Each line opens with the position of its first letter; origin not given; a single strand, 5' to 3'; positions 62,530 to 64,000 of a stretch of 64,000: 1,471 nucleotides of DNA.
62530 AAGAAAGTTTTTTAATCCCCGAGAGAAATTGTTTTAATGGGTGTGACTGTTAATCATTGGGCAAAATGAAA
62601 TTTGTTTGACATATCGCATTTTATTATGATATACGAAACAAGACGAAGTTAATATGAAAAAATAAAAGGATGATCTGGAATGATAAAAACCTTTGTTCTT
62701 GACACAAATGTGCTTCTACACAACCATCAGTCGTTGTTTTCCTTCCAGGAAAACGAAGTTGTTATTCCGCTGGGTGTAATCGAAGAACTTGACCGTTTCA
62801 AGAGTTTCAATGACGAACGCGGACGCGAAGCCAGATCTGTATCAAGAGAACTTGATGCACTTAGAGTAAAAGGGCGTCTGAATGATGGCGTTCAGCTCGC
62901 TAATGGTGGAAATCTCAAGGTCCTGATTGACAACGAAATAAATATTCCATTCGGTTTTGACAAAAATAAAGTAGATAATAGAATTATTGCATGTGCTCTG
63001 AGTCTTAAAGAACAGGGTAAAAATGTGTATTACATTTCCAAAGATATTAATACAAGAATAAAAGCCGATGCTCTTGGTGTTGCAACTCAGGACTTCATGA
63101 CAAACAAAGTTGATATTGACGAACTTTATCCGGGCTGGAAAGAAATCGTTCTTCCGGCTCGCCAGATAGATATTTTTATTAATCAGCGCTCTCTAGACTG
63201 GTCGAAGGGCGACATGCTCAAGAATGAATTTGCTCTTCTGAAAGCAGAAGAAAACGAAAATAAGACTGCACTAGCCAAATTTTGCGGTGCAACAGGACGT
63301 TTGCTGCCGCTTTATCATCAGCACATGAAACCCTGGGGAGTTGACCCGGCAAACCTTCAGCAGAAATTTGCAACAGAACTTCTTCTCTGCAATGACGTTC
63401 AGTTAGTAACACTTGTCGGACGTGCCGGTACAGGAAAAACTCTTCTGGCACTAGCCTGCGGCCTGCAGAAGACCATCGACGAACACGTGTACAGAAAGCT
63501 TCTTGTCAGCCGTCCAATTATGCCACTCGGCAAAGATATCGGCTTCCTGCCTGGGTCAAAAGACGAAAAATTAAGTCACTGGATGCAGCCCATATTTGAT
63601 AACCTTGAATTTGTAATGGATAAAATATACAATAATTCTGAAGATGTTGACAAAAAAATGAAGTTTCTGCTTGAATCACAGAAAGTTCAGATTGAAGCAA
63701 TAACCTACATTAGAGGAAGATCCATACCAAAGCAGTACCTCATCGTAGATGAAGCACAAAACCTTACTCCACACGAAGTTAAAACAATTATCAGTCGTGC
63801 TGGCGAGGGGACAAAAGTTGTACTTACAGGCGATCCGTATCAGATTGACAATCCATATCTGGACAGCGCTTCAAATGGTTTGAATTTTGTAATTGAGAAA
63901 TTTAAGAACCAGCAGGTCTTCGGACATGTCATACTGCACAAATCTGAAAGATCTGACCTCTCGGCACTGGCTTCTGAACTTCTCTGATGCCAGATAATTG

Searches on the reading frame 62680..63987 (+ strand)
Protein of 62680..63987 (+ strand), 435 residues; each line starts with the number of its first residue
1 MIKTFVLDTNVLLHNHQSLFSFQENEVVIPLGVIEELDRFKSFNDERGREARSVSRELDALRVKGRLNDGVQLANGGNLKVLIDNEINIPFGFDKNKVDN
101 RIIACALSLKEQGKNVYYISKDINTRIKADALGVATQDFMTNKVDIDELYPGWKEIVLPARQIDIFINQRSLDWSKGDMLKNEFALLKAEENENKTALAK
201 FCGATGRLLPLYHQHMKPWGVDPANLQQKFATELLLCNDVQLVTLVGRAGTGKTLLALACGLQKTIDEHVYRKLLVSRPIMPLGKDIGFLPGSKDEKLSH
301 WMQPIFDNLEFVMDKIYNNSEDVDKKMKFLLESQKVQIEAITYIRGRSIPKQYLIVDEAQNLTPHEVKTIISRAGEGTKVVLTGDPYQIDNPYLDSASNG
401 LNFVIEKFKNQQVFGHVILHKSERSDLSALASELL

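Call 95: search_protein_families(library=pfam, proteins=[window:62680-63987:+], max_evalue=0.0001)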
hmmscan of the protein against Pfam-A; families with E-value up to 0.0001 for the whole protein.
window:62680-63987:+ (435 aa): 5 families
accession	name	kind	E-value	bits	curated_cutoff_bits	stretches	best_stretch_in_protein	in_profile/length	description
PF02562.22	PhoH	-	1e-45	156.2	27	1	221-422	2-189/205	PhoH-like protein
PF13638.12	PIN_4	-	1.6e-31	109.8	21.9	1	5-139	1-131/132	PIN domain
PF13604.12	AAA_30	-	2.7e-09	37.5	27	0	349-389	87-128/191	AAA domain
PF13401.12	AAA_22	-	6.7e-06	26.9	27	1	241-388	6-125/130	AAA domain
PF13245.12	AAA_19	-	4.6e-05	24.1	25.1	0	345-389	85-129/134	AAA domain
